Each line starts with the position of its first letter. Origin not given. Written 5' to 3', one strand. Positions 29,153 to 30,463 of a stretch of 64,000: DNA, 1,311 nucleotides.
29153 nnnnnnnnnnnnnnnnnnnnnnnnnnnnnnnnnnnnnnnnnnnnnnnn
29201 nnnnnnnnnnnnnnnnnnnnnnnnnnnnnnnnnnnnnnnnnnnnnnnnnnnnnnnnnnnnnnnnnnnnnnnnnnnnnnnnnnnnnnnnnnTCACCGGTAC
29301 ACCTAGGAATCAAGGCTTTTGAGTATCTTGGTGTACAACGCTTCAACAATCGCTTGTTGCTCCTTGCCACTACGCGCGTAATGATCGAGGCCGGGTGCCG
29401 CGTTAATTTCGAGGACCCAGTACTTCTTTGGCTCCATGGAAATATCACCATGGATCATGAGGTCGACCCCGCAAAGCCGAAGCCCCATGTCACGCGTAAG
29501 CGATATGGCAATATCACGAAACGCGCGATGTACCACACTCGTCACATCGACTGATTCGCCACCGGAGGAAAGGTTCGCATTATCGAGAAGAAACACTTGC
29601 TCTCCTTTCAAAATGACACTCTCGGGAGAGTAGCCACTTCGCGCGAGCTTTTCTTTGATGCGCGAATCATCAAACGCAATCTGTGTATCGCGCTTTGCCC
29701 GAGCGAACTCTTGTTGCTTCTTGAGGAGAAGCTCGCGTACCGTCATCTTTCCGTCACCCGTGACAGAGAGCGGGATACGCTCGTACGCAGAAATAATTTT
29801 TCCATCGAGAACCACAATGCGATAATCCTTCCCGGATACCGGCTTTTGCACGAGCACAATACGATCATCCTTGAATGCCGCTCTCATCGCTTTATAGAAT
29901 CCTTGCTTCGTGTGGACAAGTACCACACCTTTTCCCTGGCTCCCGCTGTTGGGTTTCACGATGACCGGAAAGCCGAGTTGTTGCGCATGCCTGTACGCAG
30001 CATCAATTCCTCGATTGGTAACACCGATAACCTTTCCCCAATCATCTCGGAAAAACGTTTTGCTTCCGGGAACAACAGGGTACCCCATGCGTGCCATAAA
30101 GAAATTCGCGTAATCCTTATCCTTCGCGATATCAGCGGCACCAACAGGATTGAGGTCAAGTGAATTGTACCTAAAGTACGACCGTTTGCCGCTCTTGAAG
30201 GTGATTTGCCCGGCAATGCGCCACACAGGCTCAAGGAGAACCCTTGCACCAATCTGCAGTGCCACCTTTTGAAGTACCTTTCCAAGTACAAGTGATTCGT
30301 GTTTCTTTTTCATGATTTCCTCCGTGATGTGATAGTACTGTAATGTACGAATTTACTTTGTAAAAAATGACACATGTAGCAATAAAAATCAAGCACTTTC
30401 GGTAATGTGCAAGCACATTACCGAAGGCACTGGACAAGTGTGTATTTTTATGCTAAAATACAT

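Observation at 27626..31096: Compact glutamyl-ligase cluster: CofE-like gamma-ligase, RimK/CofF-like alpha-ligase and 5-formyl-THF cyclo-ligase, flanked by small membrane proteins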

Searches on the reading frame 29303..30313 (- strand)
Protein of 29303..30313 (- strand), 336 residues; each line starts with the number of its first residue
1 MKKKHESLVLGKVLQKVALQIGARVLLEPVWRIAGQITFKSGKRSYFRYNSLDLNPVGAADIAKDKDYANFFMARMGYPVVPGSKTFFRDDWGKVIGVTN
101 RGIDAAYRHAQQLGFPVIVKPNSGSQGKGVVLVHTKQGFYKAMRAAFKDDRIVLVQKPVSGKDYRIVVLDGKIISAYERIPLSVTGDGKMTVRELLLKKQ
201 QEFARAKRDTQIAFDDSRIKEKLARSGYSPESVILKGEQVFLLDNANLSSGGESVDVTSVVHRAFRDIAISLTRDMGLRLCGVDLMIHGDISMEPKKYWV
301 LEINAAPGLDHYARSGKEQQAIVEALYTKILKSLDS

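Call 3: search_protein_families(library=pfam, proteins=[window:29303-30313:-], max_evalue=0.01)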
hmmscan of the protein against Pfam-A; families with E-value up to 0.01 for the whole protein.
window:29303-30313:- (336 aa): 10 families
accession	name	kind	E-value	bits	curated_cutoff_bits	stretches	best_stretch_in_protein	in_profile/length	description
PF08443.16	RimK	-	1.1e-15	58.1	21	2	112-180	38-106/188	RimK-like ATP-grasp domain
PF07478.18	Dala_Dala_lig_C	-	2.3e-10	40.8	24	1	106-174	28-99/204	D-ala D-ala ligase C-terminus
PF02786.22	CPSase_L_D2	-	7.9e-07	29.2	19.8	1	100-150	24-74/211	Carbamoyl-phosphate synthase L chain, ATP binding domain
PF02655.19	ATP-grasp_3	-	1.5e-05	25.5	23.2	0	115-170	32-80/160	ATP-grasp domain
PF14398.11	ATPgrasp_YheCD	-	2.8e-05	23.9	26.8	0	117-143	51-78/255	YheC/D like ATP-grasp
PF02955.21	GSH-S_ATP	-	4.3e-05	23.5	23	1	116-192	33-115/175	Prokaryotic glutathione synthetase, ATP-grasp domain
PF02222.28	ATP-grasp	-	0.0001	22.4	27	1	105-159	21-76/179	ATP-grasp domain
PF14397.11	ATPgrasp_ST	-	0.0004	20.1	31.4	0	110-153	54-101/278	Sugar-transfer associated ATP-grasp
PF03133.20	TTL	-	0.00083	19.1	20.1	0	279-330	236-279/292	Tubulin-tyrosine ligase family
PF05770.16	Ins134_P3_kin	-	0.00088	19.3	23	1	263-311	142-187/201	Inositol 1,3,4-trisphosphate 5/6-kinase ATP-grasp domain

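Call 4: search_protein_families(library=ncbifam, proteins=[window:29303-30313:-], max_evalue=0.01)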
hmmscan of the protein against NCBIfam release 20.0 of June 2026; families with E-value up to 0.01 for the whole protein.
window:29303-30313:- (336 aa): 56 families (the best 25 are shown)
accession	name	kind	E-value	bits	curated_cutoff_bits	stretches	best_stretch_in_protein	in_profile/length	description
NF010623.0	PRK14016.1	subfamily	1.7e-52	178.7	877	1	59-326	208-471/871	cyanophycin synthetase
TIGR02068.2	cya_phycin_syn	equivalog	7.6e-52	176.4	850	1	59-328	207-472/862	cyanophycin synthetase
NF002688.0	PRK02471.1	equivalog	2.8e-43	148.3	425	1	114-326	525-751/756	bifunctional glutamate--cysteine ligase GshA/glutathione synthetase GshB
TIGR03103.1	trio_acet_GNAT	equivalog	5.1e-31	107.8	569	1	116-312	333-527/547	N-acetylglutaminylglutamine synthetase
TIGR01435.1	glu_cys_lig_rel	equivalog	9.9e-28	96.8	656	1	118-317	508-707/719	bifunctional glutamate--cysteine ligase/glutathione synthetase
TIGR00768.1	rimK_fam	subfamily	1.2e-18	67.4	143.4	2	54-180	76-194/276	RimK family alpha-L-glutamate ligase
NF040720.1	MptN_Meth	equivalog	2.3e-13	49.9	350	2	55-180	91-206/291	tetrahydromethanopterin:alpha-L-glutamate ligase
NF002378.0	PRK01372.1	subfamily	1.8e-12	46.6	243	1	91-176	125-196/305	D-alanine--D-alanine ligase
TIGR02144.1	LysX_arch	equivalog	1e-11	44.5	275.6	1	104-180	112-194/281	lysine biosynthesis protein LysX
NF007764.0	PRK10446.1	equivalog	1.8e-10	40.6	331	2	109-180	130-204/300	30S ribosomal protein S6--L-glutamate ligase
TIGR01205.1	D_ala_D_alaTIGR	subfamily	2.1e-10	40.1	245.65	1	106-180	138-213/318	D-alanine--D-alanine ligase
NF000207.3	D_ala_D_ser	equivalog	4.6e-09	35.9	520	1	108-169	163-224/342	D-alanine--D-serine ligase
NF011170.0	PRK14572.1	equivalog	1.5e-08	34.2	489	1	57-185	122-242/351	D-alanyl-alanine synthetase A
NF006367.0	PRK08591.1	subfamily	2.1e-08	33.3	597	1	64-149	114-187/451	acetyl-CoA carboxylase biotin carboxylase subunit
NF002528.0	PRK01966.1-4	subfamily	2.2e-08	33.3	262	1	57-172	133-243/366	D-alanine--D-alanine ligase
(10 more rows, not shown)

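Call 14: search_solved_structures(query=window:29303-30313:-, max_evalue=0.001, show_alignments=2)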
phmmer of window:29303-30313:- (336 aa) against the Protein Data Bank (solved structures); distinct sequences matched with E-value up to 0.001: 23.
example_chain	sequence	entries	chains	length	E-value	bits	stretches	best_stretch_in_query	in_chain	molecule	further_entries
7lgn_A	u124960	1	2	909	6.7e-29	104.5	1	60-312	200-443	Cyanophycin synthase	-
7wac_A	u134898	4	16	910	1.8e-28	103.1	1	113-312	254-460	Cyanophycin synthase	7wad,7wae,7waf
7lgm_A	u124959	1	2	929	3.4e-28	102.2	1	102-312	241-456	Cyanophycin synthase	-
7txv_A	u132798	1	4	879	1.5e-27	100.1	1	113-312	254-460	Cyanophycin synthase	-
7lg5_A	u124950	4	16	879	1.5e-27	100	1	113-312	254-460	Cyanophycin synthase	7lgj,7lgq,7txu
3ln6_A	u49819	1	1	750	5.6e-25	91.6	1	111-318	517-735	Glutathione biosynthesis bifunctional protein gshAB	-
3ln7_A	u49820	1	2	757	3.2e-24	89.1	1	116-292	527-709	Glutathione biosynthesis bifunctional protein gshAB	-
8fxh_A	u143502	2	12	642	9.8e-24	87.5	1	66-312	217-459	RimK domain-containing protein ATP-grasp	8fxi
7ta5_A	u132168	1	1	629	3.9e-23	85.6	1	104-311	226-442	Glutathione synthase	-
3r23_A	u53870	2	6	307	5.2e-08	35.9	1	104-174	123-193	D-alanine--D-alanine ligase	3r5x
8evy_B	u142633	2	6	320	3.1e-07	33.3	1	107-177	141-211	D-alanine--D-alanine ligase B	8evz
5zct_A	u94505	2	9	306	4.1e-07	32.9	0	113-179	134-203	Ribosomal protein S6--L-glutamate ligase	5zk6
4iwx_A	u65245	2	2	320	4.7e-07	32.7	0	113-179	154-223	Ribosomal protein S6 modification protein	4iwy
1iow_A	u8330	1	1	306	9.5e-07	31.7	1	105-206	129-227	D-ALA:D-ALA LIGASE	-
1iov_A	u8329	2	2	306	1.1e-06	31.6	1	105-184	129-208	D-ALA:D-ALA LIGASE | D-ALANINE--D-ALANINE LIGASE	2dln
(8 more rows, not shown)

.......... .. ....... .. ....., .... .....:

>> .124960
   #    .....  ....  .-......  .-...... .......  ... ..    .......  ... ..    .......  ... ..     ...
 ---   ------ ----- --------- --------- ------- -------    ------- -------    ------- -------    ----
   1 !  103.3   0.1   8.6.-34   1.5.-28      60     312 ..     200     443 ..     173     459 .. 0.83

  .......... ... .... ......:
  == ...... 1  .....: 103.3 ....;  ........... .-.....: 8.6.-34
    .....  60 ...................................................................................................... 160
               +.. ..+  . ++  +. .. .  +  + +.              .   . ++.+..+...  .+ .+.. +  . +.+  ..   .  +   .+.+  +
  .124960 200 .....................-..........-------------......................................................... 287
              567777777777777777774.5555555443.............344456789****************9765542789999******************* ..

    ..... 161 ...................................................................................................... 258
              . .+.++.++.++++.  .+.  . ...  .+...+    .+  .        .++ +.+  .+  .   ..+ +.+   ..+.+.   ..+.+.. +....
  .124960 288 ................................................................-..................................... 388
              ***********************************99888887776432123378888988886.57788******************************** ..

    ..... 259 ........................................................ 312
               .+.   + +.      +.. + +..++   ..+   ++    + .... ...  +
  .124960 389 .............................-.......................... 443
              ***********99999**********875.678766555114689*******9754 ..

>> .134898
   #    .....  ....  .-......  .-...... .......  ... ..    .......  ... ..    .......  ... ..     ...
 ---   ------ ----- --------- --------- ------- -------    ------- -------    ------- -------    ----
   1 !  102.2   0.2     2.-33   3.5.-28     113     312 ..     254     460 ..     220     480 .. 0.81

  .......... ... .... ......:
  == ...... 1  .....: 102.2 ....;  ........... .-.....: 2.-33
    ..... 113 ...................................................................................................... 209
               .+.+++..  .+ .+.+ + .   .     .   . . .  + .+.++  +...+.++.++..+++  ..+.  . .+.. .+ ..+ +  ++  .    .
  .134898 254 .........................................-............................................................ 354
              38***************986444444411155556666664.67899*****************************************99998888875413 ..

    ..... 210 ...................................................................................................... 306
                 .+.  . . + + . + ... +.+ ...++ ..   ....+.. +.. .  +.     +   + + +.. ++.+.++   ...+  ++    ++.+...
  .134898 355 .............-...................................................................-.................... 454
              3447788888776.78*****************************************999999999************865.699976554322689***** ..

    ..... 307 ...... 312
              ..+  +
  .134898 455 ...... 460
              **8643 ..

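Call 18: find_homologous_proteins(query=window:29303-30313:-)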
Query window:29303-30313:- (336 aa): 3199 proteins with E <= 0.001 among 5530 candidates; the best 120 are listed.
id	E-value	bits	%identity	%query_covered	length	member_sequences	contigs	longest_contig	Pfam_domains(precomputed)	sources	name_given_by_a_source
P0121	3.2e-218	741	100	100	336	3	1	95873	PF02786.23,PF08443.17,PF02655.20,PF07478.19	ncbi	-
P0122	5.0e-181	619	82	100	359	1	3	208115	PF02786.23,PF08443.17,PF07478.19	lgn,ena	-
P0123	1.3e-171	588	79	100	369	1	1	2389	PF02786.23,PF08443.17,PF07478.19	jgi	jgi:D-alanine-D-alanine ligase-like ATP-grasp enzyme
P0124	2.9e-168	577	76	100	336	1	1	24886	PF08443.17,PF07478.19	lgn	-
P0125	5.9e-168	576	77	100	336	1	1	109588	PF08443.17,PF07478.19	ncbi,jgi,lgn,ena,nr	ncbi:MAG: cyanophycin synthetase [Candidatus Kaiserbacteria bacterium]|nr:cyanophycin synthetase [Ca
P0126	2.2e-166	571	76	100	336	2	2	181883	PF08443.17,PF07478.19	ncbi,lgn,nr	ncbi:MAG: cyanophycin synthetase [Candidatus Pacebacteria bacterium]|nr:cyanophycin synthetase [Cand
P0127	1.1e-153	529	70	98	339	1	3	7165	PF02786.23,PF08443.17,PF07478.19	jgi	jgi:D-alanine-D-alanine ligase-like ATP-grasp enzyme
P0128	4.0e-150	518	69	100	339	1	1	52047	PF08443.17,PF07478.19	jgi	-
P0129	3.8e-149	514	68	100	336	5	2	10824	PF14398.12,PF02786.23,PF08443.17,PF02655.20,PF07478.19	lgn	-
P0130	4.9e-149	514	68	99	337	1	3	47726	PF02786.23,PF08443.17,PF07478.19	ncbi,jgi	jgi:D-alanine-D-alanine ligase-like ATP-grasp enzyme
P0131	6.0e-149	514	68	100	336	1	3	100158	PF02786.23,PF08443.17,PF02655.20,PF07478.19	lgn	-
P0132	9.6e-149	513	69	99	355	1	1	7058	PF02786.23,PF08443.17,PF07478.19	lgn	-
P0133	1.8e-148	512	68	100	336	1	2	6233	PF02786.23,PF08443.17,PF02655.20,PF07478.19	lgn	-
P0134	1.8e-148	512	68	100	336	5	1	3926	PF14398.12,PF02786.23,PF03133.21,PF02222.28,PF08443.17,PF02655.20,PF07478.19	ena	-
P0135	1.9e-148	512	69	99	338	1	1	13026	PF02786.23,PF08443.17,PF07478.19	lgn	-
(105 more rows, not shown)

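Call 32: find_related_loci(query=A2, collection=metagenome_contigs, flank=6000)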
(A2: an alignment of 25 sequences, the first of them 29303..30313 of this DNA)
Query A2 (336 aa) in metagenome_contigs; peptide patterns used: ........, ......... (x = any residue, [..] = any of these).
524 stretches matched a pattern; 495 encode a relative of the query (tblastn E <= 1e-3); the best 80 are kept; 80 distinct loci.
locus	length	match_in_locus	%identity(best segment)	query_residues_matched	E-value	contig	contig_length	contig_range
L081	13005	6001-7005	77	1-335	4e-176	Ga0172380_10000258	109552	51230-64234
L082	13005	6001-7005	69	1-335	6e-158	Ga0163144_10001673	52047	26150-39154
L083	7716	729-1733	67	1-335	2e-157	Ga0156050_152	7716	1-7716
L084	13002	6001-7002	68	2-335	4e-156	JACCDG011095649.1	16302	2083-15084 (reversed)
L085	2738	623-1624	67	2-335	4e-165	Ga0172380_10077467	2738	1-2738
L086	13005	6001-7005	65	1-335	8e-155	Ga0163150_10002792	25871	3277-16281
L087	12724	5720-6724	67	1-335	2e-154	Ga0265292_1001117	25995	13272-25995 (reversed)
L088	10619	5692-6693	68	2-335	6e-154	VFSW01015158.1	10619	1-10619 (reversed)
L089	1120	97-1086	69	6-335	4e-170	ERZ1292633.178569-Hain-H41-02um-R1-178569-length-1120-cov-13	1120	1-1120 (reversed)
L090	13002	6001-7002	65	2-335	4e-153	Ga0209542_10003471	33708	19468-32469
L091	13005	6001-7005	67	1-335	5e-153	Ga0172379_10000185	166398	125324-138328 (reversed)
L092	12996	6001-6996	65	4-335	1e-152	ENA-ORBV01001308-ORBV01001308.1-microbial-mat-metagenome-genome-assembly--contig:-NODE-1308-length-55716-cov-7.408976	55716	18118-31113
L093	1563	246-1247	67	4-335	9e-166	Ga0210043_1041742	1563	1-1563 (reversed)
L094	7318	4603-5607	66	1-335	2e-152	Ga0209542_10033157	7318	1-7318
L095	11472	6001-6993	68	6-336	2e-152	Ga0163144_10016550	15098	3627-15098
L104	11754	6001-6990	65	6-335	5e-150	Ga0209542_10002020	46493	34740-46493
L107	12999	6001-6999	64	3-335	4e-150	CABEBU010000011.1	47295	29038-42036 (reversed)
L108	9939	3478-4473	65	4-335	4e-150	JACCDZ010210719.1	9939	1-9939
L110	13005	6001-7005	64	1-335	2e-149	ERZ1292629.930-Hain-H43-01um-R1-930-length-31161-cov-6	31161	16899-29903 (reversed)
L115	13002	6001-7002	65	2-335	3e-149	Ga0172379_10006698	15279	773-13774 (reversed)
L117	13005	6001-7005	64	1-335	4e-149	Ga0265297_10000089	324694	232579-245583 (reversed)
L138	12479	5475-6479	64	1-335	1e-146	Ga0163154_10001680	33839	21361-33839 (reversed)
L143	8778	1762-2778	64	1-335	4e-146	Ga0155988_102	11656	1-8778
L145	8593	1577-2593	64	1-335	4e-146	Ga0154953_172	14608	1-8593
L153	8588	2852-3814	66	17-335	2e-145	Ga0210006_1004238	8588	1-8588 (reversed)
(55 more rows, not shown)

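Call 35: search_protein_families(library=pfam, proteins=[L095:4614-5897:-, L143:3016-3744:+, L084:3709-4134:+, L090:4290-4841:+, L094:1465-2823:-, L090:2148-3116:-, L115:3527-4072:+, L153:3903-4193:-, L145:238-711:+, L110:7205-7750:+], max_evalue=0.001)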
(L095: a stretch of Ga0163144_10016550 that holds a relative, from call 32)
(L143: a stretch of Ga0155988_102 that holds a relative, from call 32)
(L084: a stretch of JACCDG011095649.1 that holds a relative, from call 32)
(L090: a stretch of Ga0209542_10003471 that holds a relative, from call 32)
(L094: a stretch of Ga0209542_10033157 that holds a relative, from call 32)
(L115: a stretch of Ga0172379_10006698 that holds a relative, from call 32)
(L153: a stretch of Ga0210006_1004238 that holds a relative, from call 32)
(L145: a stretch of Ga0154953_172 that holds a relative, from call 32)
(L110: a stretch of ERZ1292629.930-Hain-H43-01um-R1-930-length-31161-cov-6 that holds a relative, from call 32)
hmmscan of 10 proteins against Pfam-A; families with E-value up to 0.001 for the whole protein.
L095:4614-5897:- (427 aa): 2 families
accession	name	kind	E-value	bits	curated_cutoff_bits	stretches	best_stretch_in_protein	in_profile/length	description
PF02875.26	Mur_ligase_C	-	7.2e-14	53.2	28.4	1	279-402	2-127/127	Mur ligase, glutamate ligase domain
PF08245.18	Mur_ligase_M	-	6.7e-09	36.4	24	1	59-236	1-142/200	Mur ligase middle domain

L143:3016-3744:+ (242 aa): 0 families

L084:3709-4134:+ (141 aa): 2 families
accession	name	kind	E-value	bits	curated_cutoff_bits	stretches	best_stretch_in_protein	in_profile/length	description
PF03946.19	Ribosomal_L11_N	-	5.6e-27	93.7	32.9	1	9-66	1-58/58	Ribosomal protein L11, N-terminal domain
PF00298.24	Ribosomal_L11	-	1.1e-26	93.4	21.4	1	71-139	1-69/69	Ribosomal protein L11, RNA binding domain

L090:4290-4841:+ (183 aa): 1 family
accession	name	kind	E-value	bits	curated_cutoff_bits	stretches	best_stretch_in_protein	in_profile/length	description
PF00186.24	DHFR_1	-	3.1e-50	170.4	25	1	25-183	2-159/159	Dihydrofolate reductase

L094:1465-2823:- (452 aa): 2 families
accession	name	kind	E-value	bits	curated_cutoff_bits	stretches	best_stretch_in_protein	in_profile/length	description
PF00152.25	tRNA-synt_2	-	2.9e-77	260.2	25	1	125-439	3-307/308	tRNA synthetases class II (D, K and N)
PF01336.31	tRNA_anti-codon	-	4.4e-17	62.2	27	1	22-105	1-75/75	OB-fold nucleic acid binding domain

L090:2148-3116:- (322 aa): 1 family
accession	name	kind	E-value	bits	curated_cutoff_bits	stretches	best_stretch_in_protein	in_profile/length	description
PF00303.24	Thymidylat_synt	-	1e-91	307.2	24.3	1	10-312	2-266/266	Thymidylate synthase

L115:3527-4072:+ (181 aa): 2 families
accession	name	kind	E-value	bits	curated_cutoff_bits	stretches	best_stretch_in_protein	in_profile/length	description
PF02357.24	NusG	-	5.4e-27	94.6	22.2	1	11-112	2-91/93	Transcription termination factor nusG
PF00467.35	KOW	-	9e-08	32.1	22.3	1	130-160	1-29/32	KOW motif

L153:3903-4193:- (96 aa): 0 families

L145:238-711:+ (157 aa): 1 family
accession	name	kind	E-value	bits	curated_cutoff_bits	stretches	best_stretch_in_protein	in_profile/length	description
PF00588.24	SpoU_methylase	-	9.5e-35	120.2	29.7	1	10-151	2-142/142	SpoU rRNA Methylase family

L110:7205-7750:+ (181 aa): 2 families
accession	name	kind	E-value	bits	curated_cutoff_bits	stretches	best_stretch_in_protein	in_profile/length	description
PF01872.23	RibD_C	-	9.6e-13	48.8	24.1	1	110-167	132-191/197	RibD C-terminal domain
PF00186.24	DHFR_1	-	1.3e-08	35.2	25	1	20-137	4-114/159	Dihydrofolate reductase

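Call 37: search_protein_families(library=ncbifam, proteins=[L095:4614-5897:-, L143:3016-3744:+, L110:7205-7750:+, L104:5214-5933:-, L143:4255-4990:+, L153:3903-4193:-], max_evalue=0.0001)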
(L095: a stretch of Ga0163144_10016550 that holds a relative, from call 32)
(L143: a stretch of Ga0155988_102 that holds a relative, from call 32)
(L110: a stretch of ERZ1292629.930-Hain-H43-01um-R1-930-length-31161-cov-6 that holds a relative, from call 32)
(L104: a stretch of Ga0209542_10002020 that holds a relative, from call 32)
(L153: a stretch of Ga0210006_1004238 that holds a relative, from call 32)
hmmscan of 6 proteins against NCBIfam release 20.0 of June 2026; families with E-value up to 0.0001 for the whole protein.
L095:4614-5897:- (427 aa): 19 families
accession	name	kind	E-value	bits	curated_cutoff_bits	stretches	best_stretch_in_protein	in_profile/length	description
TIGR01499.1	folC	subfamily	2.4e-90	303.8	162.65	2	37-236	1-195/400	bifunctional protein FolC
NF047860.1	Tet-DihydfolSynFolCMyb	equivalog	3.1e-49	168.1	700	2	36-219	45-226/468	bifunctional tetrahydrofolate synthase/dihydrofolate synthase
NF008101.0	PRK10846.1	equivalog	1.9e-40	139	360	2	54-209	49-196/422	bifunctional tetrahydrofolate synthase/dihydrofolate synthase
NF001126.0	PRK00139.1-4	equivalog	3e-15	55.8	373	2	240-400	292-456/486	UDP-N-acetylmuramoyl-L-alanyl-D-glutamate--2,6-diaminopimelate ligase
TIGR01085.1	murE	subfamily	3.8e-15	55.7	257.3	2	242-400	283-445/472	UDP-N-acetylmuramyl-tripeptide synthetase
NF053648.1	pMurE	equivalog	3.1e-11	42.7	600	1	249-401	289-451/464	pseudomurein biosynthesis peptide ligase pMurE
NF010623.0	PRK14016.1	subfamily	8.4e-11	40.7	877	1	248-399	688-849/871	cyanophycin synthetase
NF001124.0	PRK00139.1-2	equivalog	1.5e-10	40.5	476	1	178-400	239-466/500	UDP-N-acetylmuramoyl-L-alanyl-D-glutamate--2,6-diaminopimelate ligase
TIGR02068.2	cya_phycin_syn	equivalog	2.6e-10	39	850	1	248-399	686-847/862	cyanophycin synthetase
NF010628.0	PRK14022.1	equivalog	3.6e-10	39.2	536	0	234-399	286-453/483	UDP-N-acetylmuramoyl-L-alanyl-D-glutamate--L-lysine ligase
TIGR04012.1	poly_gGlu_PgsB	equivalog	3.9e-09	35.7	222.7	0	175-273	128-234/380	poly-gamma-glutamate synthase PgsB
NF008896.0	PRK11929.1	equivalog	8.9e-09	33.7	1023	0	47-86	105-144/965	bifunctional UDP-N-acetylmuramoyl-L-alanyl-D-glutamate--2,6-diaminopimelate ligase MurE/UDP-N-acetylmuramoyl-tripeptide--D-alanyl-D-alanine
TIGR01143.1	murF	subfamily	8.9e-08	31.5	288.6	0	148-208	122-183/418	UDP-N-acetylmuramoyl-tripeptide--D-alanyl-D-alanine ligase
NF001123.0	PRK00139.1-1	equivalog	8.2e-07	28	586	0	277-400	338-463/493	UDP-N-acetylmuramoyl-L-alanyl-D-glutamate--2,6-diaminopimelate ligase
NF053645.1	pMurC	equivalog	8.4e-07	28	560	0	261-364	336-440/492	pseudomurein biosynthesis peptide ligase pMurC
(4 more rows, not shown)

L143:3016-3744:+ (242 aa): 0 families

L110:7205-7750:+ (181 aa): 9 families
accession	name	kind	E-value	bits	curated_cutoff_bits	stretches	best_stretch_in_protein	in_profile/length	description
TIGR01508.1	rib_reduct_arch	equivalog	3.5e-09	36.2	186.45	0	111-168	138-201/210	2,5-diamino-6-(ribosylamino)-4(3H)-pyrimidinone 5'-phosphate reductase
NF008037.0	PRK10769.1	equivalog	5.5e-08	32.8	168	1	18-136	3-113/160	type 3 dihydrofolate reductase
NF000330.1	trim_DfrA1_like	exception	1.2e-06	28.5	250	1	21-137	6-119/157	trimethoprim-resistant dihydrofolate reductase DfrA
TIGR00227.1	ribD_Cterm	domain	1.8e-06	27.7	150.15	0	111-148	143-181/216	riboflavin-specific deaminase C-terminal domain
NF041386.1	dihyfolred_HdrA_Halo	equivalog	3.5e-06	26.9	300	1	21-127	6-111/158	dihydrofolate reductase HdrA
NF000053.2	trim_DfrA12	exception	2e-05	24.5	360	1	20-133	10-122/165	trimethoprim-resistant dihydrofolate reductase DfrA12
NF047324.1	trim_DfrA51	exception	3.5e-05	24.2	322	1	39-136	21-108/158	trimethoprim-resistant dihydrofolate reductase DfrA51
NF010663.0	PRK14059.1-1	equivalog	4.7e-05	22.9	184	1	108-180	176-252/253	pyrimidine reductase family protein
NF000055.3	trim_DfrA12_A21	exception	8.2e-05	22.5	330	1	20-134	10-123/165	DfrA12/DfrA21 family trimethoprim-resistant dihydrofolate reductase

L104:5214-5933:- (239 aa): 4 families
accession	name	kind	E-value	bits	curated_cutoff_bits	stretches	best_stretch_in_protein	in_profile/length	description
TIGR04132.1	intra_fol_E_lig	hypoth_equivalog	2.7e-61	207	350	1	4-232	1-235/241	putative folate metabolism gamma-glutamate ligase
NF009809.0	PRK13293.1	equivalog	1.3e-38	132.9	274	1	79-227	95-243/253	coenzyme F420-0:L-glutamate ligase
TIGR01916.1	F420_cofE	equivalog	1.1e-37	129.8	180.65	1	12-226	10-242/244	coenzyme F420-0:L-glutamate ligase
NF009810.0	PRK13294.1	equivalog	6.6e-31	107.7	304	1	14-226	24-241/449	coenzyme F420-0:L-glutamate ligase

L143:4255-4990:+ (245 aa): 4 families
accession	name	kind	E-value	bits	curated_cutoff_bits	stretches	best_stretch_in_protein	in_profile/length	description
TIGR04132.1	intra_fol_E_lig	hypoth_equivalog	6.1e-62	209.2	350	1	1-232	1-238/241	putative folate metabolism gamma-glutamate ligase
TIGR01916.1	F420_cofE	equivalog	7e-36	123.9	180.65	1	10-223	11-242/244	coenzyme F420-0:L-glutamate ligase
NF009809.0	PRK13293.1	equivalog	1.2e-35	123.1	274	1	30-226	52-245/253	coenzyme F420-0:L-glutamate ligase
NF009810.0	PRK13294.1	equivalog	7.5e-32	110.8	304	1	11-226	24-244/449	coenzyme F420-0:L-glutamate ligase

L153:3903-4193:- (96 aa): 0 families
